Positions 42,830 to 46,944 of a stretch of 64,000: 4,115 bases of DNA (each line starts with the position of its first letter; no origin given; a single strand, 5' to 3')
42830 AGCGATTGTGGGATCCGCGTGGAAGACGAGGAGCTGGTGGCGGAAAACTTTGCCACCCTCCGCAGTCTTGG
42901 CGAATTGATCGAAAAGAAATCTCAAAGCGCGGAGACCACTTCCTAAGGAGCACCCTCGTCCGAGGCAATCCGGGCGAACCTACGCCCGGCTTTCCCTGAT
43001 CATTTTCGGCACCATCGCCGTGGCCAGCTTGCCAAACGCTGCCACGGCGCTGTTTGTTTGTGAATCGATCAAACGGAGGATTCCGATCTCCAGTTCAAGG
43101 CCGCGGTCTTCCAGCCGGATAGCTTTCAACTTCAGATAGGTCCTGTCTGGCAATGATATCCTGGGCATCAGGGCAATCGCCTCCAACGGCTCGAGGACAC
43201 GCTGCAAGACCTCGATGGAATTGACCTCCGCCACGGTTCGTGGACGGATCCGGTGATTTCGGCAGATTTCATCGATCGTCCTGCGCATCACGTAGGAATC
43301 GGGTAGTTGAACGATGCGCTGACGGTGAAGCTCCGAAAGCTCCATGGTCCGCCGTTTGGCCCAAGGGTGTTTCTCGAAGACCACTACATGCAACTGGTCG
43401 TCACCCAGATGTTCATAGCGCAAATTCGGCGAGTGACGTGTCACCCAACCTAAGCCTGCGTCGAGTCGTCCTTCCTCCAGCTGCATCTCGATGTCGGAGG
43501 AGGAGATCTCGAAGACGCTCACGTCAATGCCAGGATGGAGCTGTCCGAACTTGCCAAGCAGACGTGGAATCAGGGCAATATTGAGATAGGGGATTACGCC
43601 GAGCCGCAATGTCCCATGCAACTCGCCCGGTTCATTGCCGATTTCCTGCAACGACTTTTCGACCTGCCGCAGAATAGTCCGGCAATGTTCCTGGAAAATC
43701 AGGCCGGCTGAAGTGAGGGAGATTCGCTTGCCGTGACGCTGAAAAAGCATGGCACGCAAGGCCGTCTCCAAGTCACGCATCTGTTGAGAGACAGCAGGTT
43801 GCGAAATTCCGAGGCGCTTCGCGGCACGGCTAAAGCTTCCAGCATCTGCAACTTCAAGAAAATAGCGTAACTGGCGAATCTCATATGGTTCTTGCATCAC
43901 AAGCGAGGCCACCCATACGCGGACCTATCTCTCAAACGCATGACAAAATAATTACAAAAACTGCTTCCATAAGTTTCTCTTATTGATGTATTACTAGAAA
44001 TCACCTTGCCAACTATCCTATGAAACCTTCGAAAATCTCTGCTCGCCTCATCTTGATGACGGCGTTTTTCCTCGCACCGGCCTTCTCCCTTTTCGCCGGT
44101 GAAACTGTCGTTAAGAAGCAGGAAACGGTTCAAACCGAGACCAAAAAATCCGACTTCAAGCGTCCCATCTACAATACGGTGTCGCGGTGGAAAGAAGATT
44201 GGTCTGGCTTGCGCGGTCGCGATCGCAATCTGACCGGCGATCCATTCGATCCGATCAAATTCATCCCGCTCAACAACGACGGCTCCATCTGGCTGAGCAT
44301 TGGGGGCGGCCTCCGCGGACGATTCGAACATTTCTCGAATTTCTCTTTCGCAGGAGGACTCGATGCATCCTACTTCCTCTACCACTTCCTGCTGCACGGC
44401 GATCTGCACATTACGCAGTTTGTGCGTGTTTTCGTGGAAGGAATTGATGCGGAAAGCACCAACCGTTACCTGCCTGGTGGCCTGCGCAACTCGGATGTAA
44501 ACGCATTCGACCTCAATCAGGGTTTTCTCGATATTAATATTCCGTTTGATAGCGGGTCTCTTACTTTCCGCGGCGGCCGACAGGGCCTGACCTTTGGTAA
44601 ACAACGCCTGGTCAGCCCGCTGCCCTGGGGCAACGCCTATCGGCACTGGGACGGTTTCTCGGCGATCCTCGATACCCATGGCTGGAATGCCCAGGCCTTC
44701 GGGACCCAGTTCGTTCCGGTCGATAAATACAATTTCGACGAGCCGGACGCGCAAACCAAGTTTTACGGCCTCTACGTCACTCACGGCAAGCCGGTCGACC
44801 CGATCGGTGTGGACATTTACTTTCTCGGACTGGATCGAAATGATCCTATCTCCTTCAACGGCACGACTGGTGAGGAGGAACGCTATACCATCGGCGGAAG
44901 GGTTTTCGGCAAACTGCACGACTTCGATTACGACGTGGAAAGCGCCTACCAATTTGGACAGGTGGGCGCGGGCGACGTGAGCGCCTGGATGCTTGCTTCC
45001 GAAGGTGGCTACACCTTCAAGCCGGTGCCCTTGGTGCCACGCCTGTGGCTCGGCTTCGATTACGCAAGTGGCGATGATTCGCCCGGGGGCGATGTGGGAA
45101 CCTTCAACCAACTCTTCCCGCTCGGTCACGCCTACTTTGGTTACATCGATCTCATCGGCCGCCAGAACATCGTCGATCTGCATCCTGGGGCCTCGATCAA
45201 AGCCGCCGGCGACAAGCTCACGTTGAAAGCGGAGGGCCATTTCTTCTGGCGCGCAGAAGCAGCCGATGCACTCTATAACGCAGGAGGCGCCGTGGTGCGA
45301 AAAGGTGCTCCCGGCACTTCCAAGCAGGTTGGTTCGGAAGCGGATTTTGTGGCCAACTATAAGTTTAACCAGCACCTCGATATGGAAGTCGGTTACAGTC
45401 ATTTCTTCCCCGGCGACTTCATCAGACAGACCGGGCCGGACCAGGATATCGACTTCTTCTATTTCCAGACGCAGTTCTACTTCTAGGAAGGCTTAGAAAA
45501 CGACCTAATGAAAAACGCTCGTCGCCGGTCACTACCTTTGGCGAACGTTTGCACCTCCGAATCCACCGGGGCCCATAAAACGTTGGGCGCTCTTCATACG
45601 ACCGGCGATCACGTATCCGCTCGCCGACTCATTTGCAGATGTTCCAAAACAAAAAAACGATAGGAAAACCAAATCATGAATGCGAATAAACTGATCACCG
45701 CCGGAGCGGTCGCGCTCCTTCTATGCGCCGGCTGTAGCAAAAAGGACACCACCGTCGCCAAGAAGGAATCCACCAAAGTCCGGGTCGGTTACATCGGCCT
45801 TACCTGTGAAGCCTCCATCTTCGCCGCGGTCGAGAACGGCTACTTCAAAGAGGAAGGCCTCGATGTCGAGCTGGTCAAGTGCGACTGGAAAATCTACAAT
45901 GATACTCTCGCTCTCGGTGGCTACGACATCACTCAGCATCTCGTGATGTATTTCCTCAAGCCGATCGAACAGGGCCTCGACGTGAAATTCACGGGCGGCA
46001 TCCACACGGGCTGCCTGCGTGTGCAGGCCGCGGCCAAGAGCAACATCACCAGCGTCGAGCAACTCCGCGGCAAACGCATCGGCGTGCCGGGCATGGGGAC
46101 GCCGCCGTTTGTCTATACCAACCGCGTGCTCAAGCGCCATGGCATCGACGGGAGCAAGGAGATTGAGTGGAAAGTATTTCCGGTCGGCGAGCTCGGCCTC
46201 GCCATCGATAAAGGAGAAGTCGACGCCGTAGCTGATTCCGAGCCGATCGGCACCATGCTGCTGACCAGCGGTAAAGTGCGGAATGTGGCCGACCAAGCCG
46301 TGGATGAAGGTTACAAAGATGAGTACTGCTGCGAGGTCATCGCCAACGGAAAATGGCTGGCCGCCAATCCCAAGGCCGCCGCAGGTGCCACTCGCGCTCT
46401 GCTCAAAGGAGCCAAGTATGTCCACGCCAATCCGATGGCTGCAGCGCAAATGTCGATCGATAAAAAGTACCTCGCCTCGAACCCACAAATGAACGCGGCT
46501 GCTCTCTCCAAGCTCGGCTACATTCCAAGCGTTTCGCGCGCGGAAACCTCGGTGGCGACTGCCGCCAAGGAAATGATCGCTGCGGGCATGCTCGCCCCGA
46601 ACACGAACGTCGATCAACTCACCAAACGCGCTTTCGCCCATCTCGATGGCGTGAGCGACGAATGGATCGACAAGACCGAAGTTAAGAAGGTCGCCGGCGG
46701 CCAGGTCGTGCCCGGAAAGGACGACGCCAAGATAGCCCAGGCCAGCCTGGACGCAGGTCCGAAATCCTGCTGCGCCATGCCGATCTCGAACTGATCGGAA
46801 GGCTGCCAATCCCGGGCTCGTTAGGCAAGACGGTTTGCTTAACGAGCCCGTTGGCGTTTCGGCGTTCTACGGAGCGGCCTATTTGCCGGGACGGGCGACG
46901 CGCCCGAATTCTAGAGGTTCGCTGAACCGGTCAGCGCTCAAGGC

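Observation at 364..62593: Hyper-abundant non-palindromic octamer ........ (consensus T-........-R) scattered through genes on both strands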

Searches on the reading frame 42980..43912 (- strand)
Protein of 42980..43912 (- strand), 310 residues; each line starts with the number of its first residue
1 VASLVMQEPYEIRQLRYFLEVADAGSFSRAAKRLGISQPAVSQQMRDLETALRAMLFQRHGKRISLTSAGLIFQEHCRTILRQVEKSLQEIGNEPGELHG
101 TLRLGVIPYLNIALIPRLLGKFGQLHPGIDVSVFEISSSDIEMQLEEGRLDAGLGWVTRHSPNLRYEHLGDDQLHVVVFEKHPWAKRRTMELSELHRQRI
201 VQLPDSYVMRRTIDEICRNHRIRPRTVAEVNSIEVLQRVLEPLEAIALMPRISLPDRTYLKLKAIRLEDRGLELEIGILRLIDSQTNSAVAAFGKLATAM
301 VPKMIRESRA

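Call 51: search_protein_families(library=pfam, proteins=[window:42980-43912:-], max_evalue=0.01)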
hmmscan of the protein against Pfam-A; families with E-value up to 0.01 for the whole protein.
window:42980-43912:- (310 aa): 4 families
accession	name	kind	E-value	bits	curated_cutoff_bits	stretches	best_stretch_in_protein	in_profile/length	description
PF03466.25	LysR_substrate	-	4.5e-39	134.4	28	1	96-297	2-204/209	LysR substrate binding domain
PF00126.33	HTH_1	-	2.2e-24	85.6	26.6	1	12-70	1-59/60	Bacterial regulatory helix-turn-helix protein, lysR family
PF13384.12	HTH_23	-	0.0011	19.2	24.6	0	192-227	2-34/50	Homeodomain-like domain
PF13518.12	HTH_28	-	0.0091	16.5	25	0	20-50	8-38/52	Helix-turn-helix domain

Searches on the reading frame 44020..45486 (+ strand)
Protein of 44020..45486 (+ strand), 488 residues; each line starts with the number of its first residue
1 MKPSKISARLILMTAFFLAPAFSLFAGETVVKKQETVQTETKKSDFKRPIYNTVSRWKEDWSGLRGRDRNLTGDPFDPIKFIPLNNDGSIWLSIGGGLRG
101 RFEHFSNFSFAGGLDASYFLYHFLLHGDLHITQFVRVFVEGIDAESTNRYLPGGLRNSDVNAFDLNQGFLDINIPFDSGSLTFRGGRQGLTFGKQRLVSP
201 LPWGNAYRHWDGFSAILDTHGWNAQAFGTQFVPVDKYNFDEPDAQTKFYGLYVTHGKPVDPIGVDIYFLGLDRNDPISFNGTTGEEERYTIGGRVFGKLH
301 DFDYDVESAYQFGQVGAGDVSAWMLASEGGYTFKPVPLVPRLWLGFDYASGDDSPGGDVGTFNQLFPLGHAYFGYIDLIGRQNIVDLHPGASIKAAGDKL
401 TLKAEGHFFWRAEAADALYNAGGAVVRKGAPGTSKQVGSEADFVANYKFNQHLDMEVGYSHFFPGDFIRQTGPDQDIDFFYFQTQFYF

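Call 51: search_protein_families(library=pfam, proteins=[window:44020-45486:+], max_evalue=0.01)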
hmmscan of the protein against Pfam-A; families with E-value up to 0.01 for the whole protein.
window:44020-45486:+ (488 aa): 1 family
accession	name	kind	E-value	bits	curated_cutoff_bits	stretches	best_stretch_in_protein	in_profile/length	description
PF13372.12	Alginate_exp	-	1.2e-90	304.6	25.2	1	91-475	2-388/395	Alginate export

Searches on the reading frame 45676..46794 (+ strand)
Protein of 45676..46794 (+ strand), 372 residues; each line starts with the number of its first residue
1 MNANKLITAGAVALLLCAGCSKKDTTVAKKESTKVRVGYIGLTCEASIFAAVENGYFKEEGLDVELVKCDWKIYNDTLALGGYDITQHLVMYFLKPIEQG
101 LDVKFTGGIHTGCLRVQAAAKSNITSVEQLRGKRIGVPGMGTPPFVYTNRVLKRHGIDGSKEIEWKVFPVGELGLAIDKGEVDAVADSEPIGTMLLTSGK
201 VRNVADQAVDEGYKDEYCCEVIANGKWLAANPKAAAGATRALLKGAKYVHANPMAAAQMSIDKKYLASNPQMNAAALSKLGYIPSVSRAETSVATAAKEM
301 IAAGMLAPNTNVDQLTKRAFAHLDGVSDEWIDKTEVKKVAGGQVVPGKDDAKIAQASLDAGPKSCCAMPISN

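Call 7: search_protein_families(library=pfam, proteins=[window:45676-46794:+])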
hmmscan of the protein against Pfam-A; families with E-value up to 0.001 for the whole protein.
window:45676-46794:+ (372 aa): 2 families
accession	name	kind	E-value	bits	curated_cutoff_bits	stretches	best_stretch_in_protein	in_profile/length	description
PF09084.16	NMT1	-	6.5e-21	75.7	20.5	1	46-256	5-216/216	NMT1/THI5 like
PF13379.11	NMT1_2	-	2.7e-18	67.1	24.7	1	29-257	2-245/252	NMT1-like family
